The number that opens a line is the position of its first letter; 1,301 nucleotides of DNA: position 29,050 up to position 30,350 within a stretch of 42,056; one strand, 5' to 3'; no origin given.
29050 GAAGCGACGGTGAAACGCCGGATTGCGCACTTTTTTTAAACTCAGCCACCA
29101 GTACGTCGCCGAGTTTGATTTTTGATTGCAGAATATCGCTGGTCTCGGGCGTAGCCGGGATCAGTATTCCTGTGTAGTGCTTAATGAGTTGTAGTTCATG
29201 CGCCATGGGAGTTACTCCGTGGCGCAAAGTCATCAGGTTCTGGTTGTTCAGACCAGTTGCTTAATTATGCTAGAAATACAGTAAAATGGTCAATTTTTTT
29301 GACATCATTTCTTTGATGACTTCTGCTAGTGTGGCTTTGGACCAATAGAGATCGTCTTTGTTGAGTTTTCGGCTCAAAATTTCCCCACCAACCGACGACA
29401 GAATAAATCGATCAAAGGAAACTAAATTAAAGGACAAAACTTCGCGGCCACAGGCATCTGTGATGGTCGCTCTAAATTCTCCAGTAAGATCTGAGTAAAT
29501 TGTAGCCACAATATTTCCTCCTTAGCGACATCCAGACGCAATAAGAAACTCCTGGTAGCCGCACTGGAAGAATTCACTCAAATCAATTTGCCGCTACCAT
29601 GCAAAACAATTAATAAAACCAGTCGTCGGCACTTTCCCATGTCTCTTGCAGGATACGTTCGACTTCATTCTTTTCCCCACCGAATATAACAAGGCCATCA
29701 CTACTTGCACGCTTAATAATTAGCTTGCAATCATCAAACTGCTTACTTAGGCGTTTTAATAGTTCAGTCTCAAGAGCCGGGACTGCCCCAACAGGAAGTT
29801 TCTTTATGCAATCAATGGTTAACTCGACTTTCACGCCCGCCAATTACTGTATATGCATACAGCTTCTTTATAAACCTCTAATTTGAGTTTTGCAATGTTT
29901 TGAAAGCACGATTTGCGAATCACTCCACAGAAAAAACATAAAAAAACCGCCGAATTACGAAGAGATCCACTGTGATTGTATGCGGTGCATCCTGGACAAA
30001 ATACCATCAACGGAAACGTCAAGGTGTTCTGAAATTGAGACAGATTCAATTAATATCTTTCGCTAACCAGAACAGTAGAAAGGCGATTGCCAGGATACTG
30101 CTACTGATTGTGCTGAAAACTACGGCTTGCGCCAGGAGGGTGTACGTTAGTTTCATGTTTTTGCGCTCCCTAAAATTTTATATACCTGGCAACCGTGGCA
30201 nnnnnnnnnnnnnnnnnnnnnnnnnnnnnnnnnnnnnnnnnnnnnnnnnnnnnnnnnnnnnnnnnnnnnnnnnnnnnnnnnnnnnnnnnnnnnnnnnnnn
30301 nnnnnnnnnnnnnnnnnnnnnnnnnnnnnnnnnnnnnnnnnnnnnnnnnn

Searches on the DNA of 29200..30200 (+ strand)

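Call 7: search_dna_similar(query=window:29200-30200:+, collection=phages, mode=near, max_rows=25)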
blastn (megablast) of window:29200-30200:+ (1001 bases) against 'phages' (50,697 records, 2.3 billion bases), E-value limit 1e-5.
No match.

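Call 8: search_dna_similar(query=window:29200-30200:+, collection=ecoli_genomes, mode=near, max_rows=25)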
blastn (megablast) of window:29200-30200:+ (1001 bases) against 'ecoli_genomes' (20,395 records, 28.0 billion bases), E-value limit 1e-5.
No match.
